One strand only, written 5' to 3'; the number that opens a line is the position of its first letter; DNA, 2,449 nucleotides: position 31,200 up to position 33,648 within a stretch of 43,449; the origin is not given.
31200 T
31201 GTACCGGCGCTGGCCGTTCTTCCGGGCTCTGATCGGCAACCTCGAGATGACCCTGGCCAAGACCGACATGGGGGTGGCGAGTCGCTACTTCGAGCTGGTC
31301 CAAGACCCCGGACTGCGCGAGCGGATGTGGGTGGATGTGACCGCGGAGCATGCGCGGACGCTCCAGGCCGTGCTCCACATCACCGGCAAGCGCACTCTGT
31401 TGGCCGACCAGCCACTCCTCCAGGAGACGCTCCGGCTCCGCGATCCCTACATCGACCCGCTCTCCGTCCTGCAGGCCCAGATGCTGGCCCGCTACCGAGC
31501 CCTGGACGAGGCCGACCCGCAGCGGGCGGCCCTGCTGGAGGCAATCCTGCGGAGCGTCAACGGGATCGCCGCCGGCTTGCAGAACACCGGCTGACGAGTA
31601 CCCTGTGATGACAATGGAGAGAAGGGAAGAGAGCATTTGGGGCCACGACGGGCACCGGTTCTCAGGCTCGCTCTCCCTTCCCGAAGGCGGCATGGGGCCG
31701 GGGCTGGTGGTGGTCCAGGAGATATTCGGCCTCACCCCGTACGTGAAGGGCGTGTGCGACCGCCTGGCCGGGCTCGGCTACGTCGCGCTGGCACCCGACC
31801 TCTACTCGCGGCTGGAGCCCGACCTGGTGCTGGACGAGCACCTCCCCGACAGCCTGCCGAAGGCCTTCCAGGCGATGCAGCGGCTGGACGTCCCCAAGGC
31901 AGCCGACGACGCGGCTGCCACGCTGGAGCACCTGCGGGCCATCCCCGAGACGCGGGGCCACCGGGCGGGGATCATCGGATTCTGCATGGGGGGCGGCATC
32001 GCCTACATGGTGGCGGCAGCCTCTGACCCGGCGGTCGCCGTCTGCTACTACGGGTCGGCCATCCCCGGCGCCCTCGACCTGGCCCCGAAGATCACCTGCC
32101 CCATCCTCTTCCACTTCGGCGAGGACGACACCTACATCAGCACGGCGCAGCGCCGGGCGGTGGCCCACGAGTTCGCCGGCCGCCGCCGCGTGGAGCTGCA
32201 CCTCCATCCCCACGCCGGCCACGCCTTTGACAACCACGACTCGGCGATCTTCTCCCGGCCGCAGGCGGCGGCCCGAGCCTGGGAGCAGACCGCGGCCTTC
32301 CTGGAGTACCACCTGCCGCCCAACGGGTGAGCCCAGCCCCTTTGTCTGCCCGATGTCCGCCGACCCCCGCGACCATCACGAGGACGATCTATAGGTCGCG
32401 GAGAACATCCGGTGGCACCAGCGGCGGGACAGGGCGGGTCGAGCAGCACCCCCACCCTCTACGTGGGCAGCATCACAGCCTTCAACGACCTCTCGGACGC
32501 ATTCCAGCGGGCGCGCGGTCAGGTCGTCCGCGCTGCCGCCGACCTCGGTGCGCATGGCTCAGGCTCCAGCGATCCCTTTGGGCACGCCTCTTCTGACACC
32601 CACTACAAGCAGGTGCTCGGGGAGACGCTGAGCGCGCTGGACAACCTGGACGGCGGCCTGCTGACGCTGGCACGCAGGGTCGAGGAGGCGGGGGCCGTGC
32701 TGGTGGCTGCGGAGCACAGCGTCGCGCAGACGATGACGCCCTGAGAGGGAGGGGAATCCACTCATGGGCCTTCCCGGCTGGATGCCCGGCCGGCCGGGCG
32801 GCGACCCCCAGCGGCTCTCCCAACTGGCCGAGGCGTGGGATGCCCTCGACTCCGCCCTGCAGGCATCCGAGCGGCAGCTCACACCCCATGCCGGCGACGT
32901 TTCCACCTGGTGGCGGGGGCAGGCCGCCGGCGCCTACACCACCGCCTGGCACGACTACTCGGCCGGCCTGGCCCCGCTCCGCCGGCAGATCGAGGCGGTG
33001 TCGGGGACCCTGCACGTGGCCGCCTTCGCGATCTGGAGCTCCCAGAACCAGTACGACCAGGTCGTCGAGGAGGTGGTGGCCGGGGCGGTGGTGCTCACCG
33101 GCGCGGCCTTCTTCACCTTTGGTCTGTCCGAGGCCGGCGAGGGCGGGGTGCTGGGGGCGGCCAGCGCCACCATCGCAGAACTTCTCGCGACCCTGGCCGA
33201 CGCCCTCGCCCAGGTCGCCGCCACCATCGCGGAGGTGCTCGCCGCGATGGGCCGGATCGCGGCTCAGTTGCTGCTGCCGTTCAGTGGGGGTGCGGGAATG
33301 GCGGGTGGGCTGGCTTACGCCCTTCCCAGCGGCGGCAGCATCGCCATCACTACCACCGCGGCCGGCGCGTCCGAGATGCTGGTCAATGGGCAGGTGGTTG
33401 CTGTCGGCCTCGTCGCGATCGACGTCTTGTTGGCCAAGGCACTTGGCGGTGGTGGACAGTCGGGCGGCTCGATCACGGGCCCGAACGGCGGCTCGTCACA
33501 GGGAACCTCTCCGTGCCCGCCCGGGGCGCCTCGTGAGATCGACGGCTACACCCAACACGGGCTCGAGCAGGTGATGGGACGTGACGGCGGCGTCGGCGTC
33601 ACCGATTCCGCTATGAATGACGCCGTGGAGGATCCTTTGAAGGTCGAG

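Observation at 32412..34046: Esx-like helper, WXG-headed polymorphic toxin and overlapping immunity gene, with a compositional break at the toxin-domain boundary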

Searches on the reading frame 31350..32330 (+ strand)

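Call 3: search_protein_families(library=pfam, proteins=[window:31350-32330:+], max_evalue=1)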
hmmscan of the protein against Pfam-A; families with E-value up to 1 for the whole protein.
window:31350-32330:+ (326 aa): 6 families
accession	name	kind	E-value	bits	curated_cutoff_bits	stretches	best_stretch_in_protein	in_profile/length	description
PF01738.24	DLH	-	1.7e-46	159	21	1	106-320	3-215/217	Dienelactone hydrolase family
PF03959.19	FSH1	-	3.6e-07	30.5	21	1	182-288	79-199/211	Serine hydrolase (FSH1)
PF08840.17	BAAT_C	-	6.4e-06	26.8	20.9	1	192-238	10-57/210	BAAT / Acyl-CoA thioester hydrolase C terminal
PF12146.15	Hydrolase_4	-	4.7e-05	23.2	27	1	241-292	183-233/239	Serine aminopeptidase, S33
PF12697.13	Abhydrolase_6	-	0.0028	18.8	26.3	1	137-237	21-95/217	Alpha/beta hydrolase family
PF20408.4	Abhydrolase_11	-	0.019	15.2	27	1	202-318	74-192/193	Alpha/beta hydrolase domain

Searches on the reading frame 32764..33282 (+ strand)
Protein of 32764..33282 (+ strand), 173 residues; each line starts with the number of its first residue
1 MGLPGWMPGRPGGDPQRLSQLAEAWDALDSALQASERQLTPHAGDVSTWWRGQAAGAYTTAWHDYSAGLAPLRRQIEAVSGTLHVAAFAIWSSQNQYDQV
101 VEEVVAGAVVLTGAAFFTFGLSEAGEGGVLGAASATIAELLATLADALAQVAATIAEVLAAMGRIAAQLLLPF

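Call 99: search_dna_similar(query=window:32764-33282:+, collection=phages, mode=protein, max_evalue=0.01, max_rows=15)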
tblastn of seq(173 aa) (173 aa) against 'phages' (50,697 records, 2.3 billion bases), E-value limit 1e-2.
No match.

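Call 100: search_dna_similar(query=window:32764-33282:+, collection=plasmids, mode=protein, max_evalue=0.01, max_rows=15)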
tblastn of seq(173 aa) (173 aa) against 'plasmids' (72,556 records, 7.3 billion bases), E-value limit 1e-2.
No match.

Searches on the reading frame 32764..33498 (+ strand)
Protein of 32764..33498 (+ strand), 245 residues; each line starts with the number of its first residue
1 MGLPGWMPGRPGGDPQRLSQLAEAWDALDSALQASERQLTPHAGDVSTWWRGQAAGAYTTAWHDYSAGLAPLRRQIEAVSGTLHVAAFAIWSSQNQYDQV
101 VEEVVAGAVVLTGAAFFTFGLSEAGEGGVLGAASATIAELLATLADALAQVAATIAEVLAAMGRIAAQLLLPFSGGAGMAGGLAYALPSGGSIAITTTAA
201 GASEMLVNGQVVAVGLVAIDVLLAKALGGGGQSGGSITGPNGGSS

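Call 64: find_related_loci(query=A10, collection=genome_contigs, flank=10000)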
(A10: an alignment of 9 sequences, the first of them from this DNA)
Query A10 (245 aa) in genome_contigs; peptide patterns used: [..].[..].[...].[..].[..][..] (x = any residue, [..] = any of these).
27 stretches matched a pattern; 4 encode a relative of the query (tblastn E <= 1e-3); 4 distinct loci.
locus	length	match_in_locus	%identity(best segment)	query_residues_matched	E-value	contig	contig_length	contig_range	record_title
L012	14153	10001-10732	71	1-245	2e-89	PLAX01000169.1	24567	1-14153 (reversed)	MAG: Candidatus Dormiibacterota bacterium isolate bog_852 73.20111000_S2D.15_contig_2318, whole genome shotgun sequence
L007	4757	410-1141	75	1-245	5e-87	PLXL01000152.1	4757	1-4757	MAG: Candidatus Dormiibacterota bacterium isolate palsa_874 73.20120700_P3D.45_contig_53160, whole genome shotgun sequen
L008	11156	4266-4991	71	1-244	1e-76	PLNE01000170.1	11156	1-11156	MAG: Candidatus Dormiibacterota bacterium isolate fen_879 73.20120800_E2D.47_contig_15933, whole genome shotgun sequence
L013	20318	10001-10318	27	43-155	6e-7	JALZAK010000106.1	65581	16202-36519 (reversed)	MAG: Actinomycetota bacterium isolate KAP bin89 SD1490-92_k127_792629, whole genome shotgun sequence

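Call 72: predict_structure(alignment_id=A10)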
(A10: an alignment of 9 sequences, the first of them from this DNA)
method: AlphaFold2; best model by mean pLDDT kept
length: 245 residues; sequences in the alignment: 9
mean_pLDDT: 54.9   pTM: 0.39
mean pLDDT of the five models: 54.9, 51.4, 50.8, 47.8, 47.4
residues with pLDDT >= 90: 0; 70-90: 33; 50-70: 132; < 50: 80
segments of 3 or more residues with pLDDT < 50: 1-11, 106-133, 169-188, 227-245
pLDDT, mean of each block of 10 residues (from residue 1): 34 62 72 67 53 58 67 73 70 67 52 41 43 52 57 55 52 32 47 62 67 65 50 33 26
secondary structure, 60 per line:
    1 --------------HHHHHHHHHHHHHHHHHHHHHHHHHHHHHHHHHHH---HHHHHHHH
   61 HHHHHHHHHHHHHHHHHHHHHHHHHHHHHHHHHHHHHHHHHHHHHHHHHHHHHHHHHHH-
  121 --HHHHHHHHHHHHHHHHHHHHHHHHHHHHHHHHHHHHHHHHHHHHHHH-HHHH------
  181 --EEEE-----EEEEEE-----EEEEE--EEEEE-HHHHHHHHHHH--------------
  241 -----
elements in order: H15-49 H53-119 H123-169 H171-174 E183-186 E192-197 E203-207 E210-214 H216-226

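Call 74: fold_search(model_id=the predicted structure, library=pdb)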
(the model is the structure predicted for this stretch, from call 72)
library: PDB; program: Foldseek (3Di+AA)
matches with E <= 10: 470; with E <= 0.001: 0
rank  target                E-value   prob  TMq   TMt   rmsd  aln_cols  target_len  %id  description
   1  4kxr_B                5.6e-03  1.00  0.32  0.42   7.9       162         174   17  Structure of the Mycobacterium tuberculosis type VII secretion system chaperone EspG5 in complex with PE25-PPE41 dimer (released 2014-05-28)
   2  4w4k_B                7.9e-03  1.00  0.33  0.44   7.9       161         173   17  Crystal structure of a PE25-PPE41 heterodimer from a type VII secretion system of M. tuberculosis (released 2014-10-01)
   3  6vj5_B                7.9e-03  1.00  0.32  0.43   7.9       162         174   18  Structure of PE25-PPE41(A124L) in complex with EspG5 chaperone from the type VII (ESX-5) secretion system (released 2021-01-27)
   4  2g38_B                1.1e-02  1.00  0.33  0.45   7.9       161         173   17  A PE/PPE Protein Complex from Mycobacterium tuberculosis (released 2006-03-14)
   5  5xfs_B                1.8e-02  0.95  0.28  0.35   9.9       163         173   20  Crystal structure of PE8-PPE15 in complex with EspG5 from M. tuberculosis (released 2017-08-30)
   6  3plt_B                2.8e-02  1.00  0.42  0.48   5.2       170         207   15  Crystal structure of Lsp1 from Saccharomyces cerevisiae (released 2011-06-22)
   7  8qb9_A                3.2e-02  0.99  0.44  0.43  11.6       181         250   15  Helical reconstruction of yeast eisosome protein Pil1 bound to membrane composed of lipid mixture -PIP2/+sterol (DOPC, (released 2024-07-24)
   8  8qb8_A                3.8e-02  0.98  0.37  0.34   6.4       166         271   13  Lsp1 in native eisosome lattice bound to plasma membrane microdomain (released 2024-07-24)
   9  3plt_A                5.3e-02  0.99  0.44  0.49   5.0       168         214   13  Crystal structure of Lsp1 from Saccharomyces cerevisiae (released 2011-06-22)
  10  3plt_C                6.7e-02  0.97  0.38  0.42   6.2       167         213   12  Crystal structure of Lsp1 from Saccharomyces cerevisiae (released 2011-06-22)
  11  3syv_B                9.5e-02  0.57  0.24  0.24  14.9       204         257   15  Crystal structure of mPACSIN 3 F-BAR domain mutant (released 2012-05-16)
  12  3caz_A                1.0e-01  0.97  0.40  0.45   6.0       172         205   13  Crystal structure of a BAR protein from Galdieria sulphuraria (released 2008-03-04)
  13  4nqi_C                1.4e-01  0.63  0.27  0.28   8.8       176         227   13  Structure of the N-terminal I-BAR domain (1-259) of D.Discoideum IBARa (released 2014-02-05)
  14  1i4d_B                1.6e-01  0.72  0.31  0.37   7.6       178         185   14  CRYSTAL STRUCTURE ANALYSIS OF RAC1-GDP COMPLEXED WITH ARFAPTIN (P21) (released 2001-05-16)
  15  3caz_B                1.7e-01  0.96  0.41  0.46   5.5       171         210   13  Crystal structure of a BAR protein from Galdieria sulphuraria (released 2008-03-04)
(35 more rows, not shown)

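Call 75: search_solved_structures(query=A10, max_evalue=1)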
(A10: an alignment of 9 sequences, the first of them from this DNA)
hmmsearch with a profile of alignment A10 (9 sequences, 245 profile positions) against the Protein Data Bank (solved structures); distinct sequences matched with E-value up to 1: 21.
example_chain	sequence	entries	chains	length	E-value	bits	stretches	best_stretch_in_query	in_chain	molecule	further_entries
6j19_B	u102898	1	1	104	3.7e-05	26.8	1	12-100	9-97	ESAT-6-like protein EsxB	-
4i0x_A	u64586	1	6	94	6.6e-05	25.9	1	25-94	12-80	ESAT-6-like protein MAB_3112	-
1wa8_A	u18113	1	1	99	7.5e-05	25.7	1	14-100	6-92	ESAT-6 LIKE PROTEIN ESXB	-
3fav_A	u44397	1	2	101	9.5e-05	25.4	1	14-100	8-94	ESAT-6-like protein esxB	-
4lws_A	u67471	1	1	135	0.00016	24.7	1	13-104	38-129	Uncharacterized protein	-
2vs0_A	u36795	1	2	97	0.0018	21.2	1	15-96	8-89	VIRULENCE FACTOR ESXA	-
2vrz_A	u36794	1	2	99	0.0019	21.2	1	15-96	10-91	VIRULENCE FACTOR ESXA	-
4w4k_B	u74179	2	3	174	0.0057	19.6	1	13-91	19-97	PPE family protein PPE41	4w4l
4kxr_B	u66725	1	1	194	0.0074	19.2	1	13-91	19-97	PPE41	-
2g38_B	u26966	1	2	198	0.0079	19.1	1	13-91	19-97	PPE FAMILY PROTEIN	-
6vj5_B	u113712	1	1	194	0.0079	19.1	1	13-91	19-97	PPE family protein PPE41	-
3zbh_A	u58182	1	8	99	0.061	16.2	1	14-97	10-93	ESXA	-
3gvm_A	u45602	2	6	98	0.066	16.1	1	15-95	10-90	Putative uncharacterized protein SAG1039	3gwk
3o9o_A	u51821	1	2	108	0.083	15.8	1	15-94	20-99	Uncharacterized protein gbs1074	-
1ydo_A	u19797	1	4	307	0.13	15.2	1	103-195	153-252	HMG-CoA Lyase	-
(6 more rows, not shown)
